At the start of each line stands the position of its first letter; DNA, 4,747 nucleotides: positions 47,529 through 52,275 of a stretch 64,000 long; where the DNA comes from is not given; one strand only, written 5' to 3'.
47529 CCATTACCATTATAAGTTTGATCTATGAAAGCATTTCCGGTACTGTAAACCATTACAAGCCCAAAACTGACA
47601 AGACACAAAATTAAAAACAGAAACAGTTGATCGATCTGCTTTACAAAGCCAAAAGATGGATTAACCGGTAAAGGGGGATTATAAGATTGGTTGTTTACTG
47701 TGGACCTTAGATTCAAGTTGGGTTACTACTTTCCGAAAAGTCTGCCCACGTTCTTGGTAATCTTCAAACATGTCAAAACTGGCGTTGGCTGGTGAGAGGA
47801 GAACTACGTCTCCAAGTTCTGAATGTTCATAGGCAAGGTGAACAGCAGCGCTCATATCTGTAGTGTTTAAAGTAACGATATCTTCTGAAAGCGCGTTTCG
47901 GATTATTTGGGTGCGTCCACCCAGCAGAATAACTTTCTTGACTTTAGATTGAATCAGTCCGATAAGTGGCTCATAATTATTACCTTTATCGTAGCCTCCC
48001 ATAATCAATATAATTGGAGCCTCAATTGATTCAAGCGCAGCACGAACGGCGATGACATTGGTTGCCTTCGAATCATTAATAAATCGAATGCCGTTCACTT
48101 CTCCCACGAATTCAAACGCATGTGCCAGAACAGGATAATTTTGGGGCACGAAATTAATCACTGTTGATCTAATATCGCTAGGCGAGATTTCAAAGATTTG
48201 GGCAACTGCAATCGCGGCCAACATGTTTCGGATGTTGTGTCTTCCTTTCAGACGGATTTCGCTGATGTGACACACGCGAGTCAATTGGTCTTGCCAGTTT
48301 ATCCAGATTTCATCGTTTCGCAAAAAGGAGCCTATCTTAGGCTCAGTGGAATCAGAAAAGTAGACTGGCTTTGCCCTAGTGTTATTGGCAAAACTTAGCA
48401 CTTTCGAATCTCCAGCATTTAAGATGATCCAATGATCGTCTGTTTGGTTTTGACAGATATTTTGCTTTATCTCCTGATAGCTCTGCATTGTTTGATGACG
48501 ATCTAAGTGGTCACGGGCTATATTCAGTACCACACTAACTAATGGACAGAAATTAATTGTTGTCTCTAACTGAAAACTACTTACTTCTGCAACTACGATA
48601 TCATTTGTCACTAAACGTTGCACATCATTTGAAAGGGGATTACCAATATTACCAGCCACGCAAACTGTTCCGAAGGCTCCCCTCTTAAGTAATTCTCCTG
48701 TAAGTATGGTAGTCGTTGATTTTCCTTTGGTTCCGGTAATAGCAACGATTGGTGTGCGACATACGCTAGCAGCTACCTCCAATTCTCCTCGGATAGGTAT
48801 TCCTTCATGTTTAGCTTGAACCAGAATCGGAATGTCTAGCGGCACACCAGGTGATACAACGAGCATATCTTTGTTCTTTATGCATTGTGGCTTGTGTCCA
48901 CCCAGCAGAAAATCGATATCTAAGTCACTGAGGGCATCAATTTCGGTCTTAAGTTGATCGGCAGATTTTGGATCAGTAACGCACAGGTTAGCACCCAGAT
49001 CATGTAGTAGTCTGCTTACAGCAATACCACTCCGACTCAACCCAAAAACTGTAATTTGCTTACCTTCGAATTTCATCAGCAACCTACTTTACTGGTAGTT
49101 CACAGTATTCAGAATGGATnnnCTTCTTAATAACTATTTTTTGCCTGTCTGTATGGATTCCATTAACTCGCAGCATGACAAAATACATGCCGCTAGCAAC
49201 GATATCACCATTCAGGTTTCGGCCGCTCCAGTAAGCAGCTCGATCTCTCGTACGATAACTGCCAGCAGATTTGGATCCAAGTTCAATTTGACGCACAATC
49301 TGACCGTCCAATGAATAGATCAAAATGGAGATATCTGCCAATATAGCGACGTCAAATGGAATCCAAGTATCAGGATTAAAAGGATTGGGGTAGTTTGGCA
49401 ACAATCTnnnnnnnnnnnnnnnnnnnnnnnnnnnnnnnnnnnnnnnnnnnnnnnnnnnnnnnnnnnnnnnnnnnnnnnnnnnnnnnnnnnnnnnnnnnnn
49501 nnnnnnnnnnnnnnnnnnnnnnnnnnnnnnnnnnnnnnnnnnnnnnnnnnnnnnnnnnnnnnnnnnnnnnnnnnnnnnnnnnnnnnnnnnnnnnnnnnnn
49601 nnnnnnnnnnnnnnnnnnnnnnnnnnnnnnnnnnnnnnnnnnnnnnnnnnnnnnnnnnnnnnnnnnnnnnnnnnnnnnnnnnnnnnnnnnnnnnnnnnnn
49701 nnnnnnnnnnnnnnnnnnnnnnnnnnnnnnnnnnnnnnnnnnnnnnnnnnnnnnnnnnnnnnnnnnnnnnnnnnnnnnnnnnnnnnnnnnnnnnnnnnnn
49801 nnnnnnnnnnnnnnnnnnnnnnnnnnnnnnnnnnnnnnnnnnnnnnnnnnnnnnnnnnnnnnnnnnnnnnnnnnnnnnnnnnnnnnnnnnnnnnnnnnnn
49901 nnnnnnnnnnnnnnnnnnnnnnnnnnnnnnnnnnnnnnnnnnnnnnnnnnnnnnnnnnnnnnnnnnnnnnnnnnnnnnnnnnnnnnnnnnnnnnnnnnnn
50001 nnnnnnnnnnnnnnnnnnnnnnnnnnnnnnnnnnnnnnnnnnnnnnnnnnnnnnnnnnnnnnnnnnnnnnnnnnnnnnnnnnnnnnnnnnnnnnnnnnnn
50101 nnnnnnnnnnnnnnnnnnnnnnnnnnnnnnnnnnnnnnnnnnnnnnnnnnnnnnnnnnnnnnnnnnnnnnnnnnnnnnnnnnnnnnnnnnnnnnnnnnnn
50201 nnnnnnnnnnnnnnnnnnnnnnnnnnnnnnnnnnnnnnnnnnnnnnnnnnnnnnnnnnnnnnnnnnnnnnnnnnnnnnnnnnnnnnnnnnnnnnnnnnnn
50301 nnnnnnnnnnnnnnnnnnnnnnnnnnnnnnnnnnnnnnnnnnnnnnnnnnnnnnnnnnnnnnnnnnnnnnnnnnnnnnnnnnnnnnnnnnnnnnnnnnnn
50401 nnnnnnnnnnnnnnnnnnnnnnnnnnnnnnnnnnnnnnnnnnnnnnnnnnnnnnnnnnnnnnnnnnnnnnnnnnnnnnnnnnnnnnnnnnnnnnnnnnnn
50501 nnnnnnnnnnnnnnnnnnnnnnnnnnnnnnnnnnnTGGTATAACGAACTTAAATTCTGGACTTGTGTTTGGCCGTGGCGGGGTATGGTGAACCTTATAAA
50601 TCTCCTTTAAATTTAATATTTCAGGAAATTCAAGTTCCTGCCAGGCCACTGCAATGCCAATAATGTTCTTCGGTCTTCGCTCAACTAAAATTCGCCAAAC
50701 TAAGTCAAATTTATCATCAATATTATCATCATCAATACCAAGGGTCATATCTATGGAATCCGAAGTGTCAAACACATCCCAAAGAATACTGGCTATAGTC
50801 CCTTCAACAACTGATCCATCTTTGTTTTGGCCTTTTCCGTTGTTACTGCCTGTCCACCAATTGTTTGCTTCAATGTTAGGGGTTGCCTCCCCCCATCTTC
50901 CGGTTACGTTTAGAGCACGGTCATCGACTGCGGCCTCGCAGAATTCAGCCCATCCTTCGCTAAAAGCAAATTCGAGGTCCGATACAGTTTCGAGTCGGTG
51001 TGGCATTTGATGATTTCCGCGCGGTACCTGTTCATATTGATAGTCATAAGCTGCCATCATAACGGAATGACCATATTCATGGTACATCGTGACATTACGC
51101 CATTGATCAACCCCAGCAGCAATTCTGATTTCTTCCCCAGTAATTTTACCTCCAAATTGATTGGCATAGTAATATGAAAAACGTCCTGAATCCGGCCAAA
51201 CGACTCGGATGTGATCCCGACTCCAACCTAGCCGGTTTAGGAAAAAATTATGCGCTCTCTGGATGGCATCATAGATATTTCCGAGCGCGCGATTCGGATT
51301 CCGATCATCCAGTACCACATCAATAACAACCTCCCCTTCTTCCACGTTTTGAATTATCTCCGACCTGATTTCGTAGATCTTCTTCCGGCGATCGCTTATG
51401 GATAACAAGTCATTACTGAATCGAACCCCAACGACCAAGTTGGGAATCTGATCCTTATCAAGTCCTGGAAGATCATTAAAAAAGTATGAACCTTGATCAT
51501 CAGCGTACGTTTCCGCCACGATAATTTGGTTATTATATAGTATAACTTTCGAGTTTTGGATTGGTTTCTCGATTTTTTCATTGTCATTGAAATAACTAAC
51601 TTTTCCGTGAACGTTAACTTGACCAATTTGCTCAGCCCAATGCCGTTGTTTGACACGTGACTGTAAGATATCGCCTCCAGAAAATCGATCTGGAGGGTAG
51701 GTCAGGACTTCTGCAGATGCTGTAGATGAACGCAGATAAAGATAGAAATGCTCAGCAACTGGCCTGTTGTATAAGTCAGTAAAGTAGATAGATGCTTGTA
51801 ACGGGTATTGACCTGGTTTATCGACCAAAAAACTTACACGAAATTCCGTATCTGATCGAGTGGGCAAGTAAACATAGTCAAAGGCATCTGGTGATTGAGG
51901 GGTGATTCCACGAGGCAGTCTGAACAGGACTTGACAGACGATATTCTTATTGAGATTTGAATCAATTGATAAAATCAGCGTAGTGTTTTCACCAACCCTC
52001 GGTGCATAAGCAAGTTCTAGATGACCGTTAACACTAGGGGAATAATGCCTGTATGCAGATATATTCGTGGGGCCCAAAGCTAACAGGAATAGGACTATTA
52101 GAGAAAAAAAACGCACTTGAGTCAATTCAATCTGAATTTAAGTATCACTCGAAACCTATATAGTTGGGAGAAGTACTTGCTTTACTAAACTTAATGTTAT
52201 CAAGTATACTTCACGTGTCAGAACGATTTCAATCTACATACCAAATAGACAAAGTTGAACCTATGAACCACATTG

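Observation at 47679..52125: T9SS cargo with HExxH and dockerin repeats inserted immediately upstream of murD; dcw cluster lacks its mraZ-to-mraY half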

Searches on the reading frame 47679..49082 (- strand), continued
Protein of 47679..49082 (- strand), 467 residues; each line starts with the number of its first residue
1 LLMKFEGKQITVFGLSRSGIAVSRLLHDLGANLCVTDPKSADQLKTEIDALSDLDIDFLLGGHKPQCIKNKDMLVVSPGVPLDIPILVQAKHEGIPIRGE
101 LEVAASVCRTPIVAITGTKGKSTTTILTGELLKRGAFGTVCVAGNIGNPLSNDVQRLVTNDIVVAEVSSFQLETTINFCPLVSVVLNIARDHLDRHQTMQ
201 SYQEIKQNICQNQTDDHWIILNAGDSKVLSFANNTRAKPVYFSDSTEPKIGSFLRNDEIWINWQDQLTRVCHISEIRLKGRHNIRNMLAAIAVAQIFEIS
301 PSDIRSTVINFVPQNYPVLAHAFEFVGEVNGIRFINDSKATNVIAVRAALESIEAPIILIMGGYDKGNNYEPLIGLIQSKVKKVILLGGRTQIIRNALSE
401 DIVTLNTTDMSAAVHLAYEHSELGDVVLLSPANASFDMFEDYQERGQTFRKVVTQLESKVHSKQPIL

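Call 50: list_cluster_members(proteins=[P0168, P0182, P0066, P0067, P0065, P0002, P0001])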
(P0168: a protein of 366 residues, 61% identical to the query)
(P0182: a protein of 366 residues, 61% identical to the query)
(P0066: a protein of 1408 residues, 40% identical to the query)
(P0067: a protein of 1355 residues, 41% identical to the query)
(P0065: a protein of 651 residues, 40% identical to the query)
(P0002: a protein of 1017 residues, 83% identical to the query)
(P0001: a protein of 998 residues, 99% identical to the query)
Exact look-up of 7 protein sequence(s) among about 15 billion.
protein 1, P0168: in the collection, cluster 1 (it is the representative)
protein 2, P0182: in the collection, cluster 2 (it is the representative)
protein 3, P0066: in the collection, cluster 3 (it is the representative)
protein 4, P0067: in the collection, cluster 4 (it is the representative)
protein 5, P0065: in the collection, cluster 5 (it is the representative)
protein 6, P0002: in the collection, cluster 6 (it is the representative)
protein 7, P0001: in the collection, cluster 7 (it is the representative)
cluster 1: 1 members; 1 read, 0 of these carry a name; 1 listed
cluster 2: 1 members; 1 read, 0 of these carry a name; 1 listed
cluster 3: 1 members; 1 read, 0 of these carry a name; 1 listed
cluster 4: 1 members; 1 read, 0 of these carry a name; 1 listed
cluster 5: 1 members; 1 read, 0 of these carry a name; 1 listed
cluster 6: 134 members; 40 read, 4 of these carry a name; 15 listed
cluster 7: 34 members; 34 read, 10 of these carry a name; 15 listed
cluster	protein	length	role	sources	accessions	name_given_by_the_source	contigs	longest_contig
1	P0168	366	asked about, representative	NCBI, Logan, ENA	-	-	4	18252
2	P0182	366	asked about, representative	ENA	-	-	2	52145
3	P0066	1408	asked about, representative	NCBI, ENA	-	-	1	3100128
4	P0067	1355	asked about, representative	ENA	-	-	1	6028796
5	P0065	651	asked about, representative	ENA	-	-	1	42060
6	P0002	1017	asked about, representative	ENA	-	-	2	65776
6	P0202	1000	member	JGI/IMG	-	hypothetical protein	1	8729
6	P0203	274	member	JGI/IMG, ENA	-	hypothetical protein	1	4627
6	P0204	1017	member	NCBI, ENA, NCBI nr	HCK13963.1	TPA: hypothetical protein DHW51_07560 [Candidatus Poribacteria bacterium] | hypothetical protein [Candidatus Poribacteria bacterium]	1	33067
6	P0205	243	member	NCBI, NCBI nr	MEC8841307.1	MAG: dockerin type I domain-containing protein, partial [Candidatus Poribacteria ... | dockerin type I domain-containing protein [Candidatus Poribacteria bacterium]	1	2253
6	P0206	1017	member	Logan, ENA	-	-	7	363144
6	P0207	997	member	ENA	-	-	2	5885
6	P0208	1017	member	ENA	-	-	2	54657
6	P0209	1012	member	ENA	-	-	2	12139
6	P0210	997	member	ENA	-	-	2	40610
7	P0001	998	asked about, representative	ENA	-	-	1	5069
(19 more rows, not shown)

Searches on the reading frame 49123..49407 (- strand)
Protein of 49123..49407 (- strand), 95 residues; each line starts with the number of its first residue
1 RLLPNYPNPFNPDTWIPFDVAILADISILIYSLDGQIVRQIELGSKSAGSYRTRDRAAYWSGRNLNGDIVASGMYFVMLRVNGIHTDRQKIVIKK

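Call 69: search_solved_structures(query=A3, max_evalue=10, show_alignments=3)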
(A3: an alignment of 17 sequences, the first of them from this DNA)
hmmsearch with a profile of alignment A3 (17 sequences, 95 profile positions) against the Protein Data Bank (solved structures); distinct sequences matched with E-value up to 10: 19.
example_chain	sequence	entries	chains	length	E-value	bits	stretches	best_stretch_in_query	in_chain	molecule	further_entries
3osv_A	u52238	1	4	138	2.7e-07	34.1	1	23-81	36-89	Flagellar basal-body rod modification protein FlgD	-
7eh9_A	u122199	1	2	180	2.4e-06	31.1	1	19-82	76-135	Basal-body rod modification protein FlgD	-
7bhq_A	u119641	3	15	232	3.8e-06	30.5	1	19-82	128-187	Basal-body rod modification protein FlgD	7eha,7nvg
3c12_A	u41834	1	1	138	0.0026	21.3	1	23-81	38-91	Flagellar protein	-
1xf1_A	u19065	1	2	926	0.014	19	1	52-81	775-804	C5a peptidase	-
8bty_A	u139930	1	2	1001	0.017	18.8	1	52-81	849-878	C5a peptidase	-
6za2_A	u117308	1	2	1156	0.019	18.6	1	23-93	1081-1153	Por secretion system protein porU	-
3eif_A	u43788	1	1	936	0.07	16.8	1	52-81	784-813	C5a peptidase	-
7yzx_A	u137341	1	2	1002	0.082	16.5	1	52-81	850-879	C5a peptidase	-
7bj3_A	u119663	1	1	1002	0.082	16.5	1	52-81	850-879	C5a peptidase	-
4zlr_A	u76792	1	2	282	0.1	16.3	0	25-42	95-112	Brain tumor protein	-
1q7f_A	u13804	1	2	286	0.11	16.2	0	25-42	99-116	brain tumor CG10719-PA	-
5ex7_A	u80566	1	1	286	0.11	16.2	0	25-42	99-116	Brain tumor protein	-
5m11_A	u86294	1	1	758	0.2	15.3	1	5-80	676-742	Immunoreactive 84kD antigen PG93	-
4zzf_A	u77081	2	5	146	0.28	14.8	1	27-81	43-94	Flagellar basal body rod modification protein | Basal-body rod modification protein FlgD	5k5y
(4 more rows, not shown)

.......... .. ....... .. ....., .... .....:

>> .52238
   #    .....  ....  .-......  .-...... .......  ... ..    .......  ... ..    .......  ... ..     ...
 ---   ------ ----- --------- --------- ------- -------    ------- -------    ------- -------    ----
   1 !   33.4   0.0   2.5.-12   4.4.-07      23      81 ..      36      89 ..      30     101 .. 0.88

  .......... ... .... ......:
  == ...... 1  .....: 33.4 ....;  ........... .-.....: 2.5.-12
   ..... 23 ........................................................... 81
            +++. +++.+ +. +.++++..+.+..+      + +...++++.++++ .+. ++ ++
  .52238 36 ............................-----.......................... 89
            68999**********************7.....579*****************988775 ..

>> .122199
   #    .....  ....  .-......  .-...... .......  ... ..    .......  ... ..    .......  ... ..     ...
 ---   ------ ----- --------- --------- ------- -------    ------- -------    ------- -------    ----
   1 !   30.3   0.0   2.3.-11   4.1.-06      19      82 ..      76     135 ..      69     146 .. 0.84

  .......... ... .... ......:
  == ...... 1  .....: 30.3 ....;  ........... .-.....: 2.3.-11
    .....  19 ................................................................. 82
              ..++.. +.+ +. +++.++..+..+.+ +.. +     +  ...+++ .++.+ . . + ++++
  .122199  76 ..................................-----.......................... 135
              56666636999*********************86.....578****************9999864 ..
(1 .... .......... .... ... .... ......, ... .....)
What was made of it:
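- On T9SS type A C-terminal sorting domain (TIGR04183 / PF18962): Profile against PDB: PorU 6za2 E 0.019 and PorZ 5m11 E 0.2, but FlgD Ig domains score better at E 2.7e-7 (call 69).
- The tail matches the FlgD Ig domain at least as well as it matches T9SS tails (call 69). The best PDB profile hits of the tail are FlgD Ig domains (E 2.7e-7), ahead of PorU (0.019) and PorZ (0.2) (call 69).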

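Call 70: search_protein_families(library=ncbifam, alignment_id=A3, max_evalue=0.01)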
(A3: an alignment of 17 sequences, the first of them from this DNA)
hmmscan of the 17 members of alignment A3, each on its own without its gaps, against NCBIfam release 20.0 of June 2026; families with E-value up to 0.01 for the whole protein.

A. member 1, seq(95 aa): 6 families
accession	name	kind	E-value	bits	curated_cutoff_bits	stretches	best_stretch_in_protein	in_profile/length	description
TIGR04183.1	Por_Secre_tail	domain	2.8e-07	30.4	23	1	6-94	2-72/72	T9SS type A sorting domain-containing protein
NF033707.1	T9SS_sortase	equivalog_domain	3.9e-07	28.1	420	1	5-93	1001-1089/1095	type IX secretion system sortase PorU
NF052228.1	T9SS_PorZ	equivalog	1.2e-05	23.9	260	1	6-92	676-754/757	type IX secretion system anionic LPS delivery protein PorZ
NF052323.1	T9SSA_dep_M6i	equivalog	2.8e-05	22.3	600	1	5-92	960-1037/1043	T9SS-dependent M6-like inactivated metalloprotease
NF005176.1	PRK06655.1-1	equivalog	0.00011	22.2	230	1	25-80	98-148/197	flagellar hook assembly protein FlgD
NF009276.0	PRK12633.1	equivalog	0.0061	16.3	383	1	24-81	129-181/234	flagellar basal body rod modification protein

B. families by the number of members that match (of 17 scanned): 12 families
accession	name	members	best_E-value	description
NF033707.1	T9SS_sortase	17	1.2e-10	type IX secretion system sortase PorU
TIGR04183.1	Por_Secre_tail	17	1.4e-10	T9SS type A sorting domain-containing protein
NF005176.1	PRK06655.1-1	17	1.8e-08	flagellar hook assembly protein FlgD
NF052323.1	T9SSA_dep_M6i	16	4.2e-09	T9SS-dependent M6-like inactivated metalloprotease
NF052228.1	T9SS_PorZ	14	6.9e-07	type IX secretion system anionic LPS delivery protein PorZ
NF009276.0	PRK12633.1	11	5.4e-08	flagellar basal body rod modification protein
NF009452.0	PRK12812.1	8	6.6e-05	flagellar basal body rod modification protein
NF038113.1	T9SSA_dep_M36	7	0.00015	T9SS-dependent M36 family metallopeptidase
NF009277.0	PRK12634.1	3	0.00018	flagellar basal body rod modification protein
NF009453.0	PRK12813.1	3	0.00036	flagellar basal body rod modification protein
TIGR04131.1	Bac_Flav_CTERM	2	2.8e-05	T9SS type B sorting domain-containing protein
NF053608.1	Lsa66_OmpA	1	0.0083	fibronectin-binding adhesin Lsa66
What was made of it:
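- On T9SS type A C-terminal sorting domain (TIGR04183 / PF18962): All 17 family tails match TIGR04183 (call 70).
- Closest known: T9SS-dependent metallopeptidases of Bacteroidota. Same: The tails cross-match those models (call 70).
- TIGR04183 is passed by all 17 tails tested, with a best E of 1.4e-10 (call 70). NCBIfam contains a T9SS-dependent inactivated M6-like family, which shows that this kind of protein exists (call 70).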

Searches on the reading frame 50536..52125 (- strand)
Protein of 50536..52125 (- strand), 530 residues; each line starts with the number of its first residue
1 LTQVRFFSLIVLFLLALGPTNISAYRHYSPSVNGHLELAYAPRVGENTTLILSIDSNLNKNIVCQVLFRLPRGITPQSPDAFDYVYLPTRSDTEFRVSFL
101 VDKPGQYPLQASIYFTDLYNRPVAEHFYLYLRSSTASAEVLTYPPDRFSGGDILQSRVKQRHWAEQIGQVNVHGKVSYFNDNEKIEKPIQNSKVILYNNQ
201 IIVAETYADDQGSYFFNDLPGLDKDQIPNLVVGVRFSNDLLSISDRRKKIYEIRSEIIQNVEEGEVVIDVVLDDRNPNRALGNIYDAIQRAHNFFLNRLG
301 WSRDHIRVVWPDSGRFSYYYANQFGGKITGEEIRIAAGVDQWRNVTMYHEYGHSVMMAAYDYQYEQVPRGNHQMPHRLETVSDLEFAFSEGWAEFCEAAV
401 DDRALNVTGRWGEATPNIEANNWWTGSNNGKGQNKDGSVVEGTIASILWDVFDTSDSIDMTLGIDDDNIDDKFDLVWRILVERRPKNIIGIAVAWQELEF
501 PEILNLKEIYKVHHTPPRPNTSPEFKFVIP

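Call 25: search_solved_structures(query=window:50536-52125:-, max_evalue=1)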
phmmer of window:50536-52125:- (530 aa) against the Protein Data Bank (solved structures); distinct sequences matched with E-value up to 1: 0.
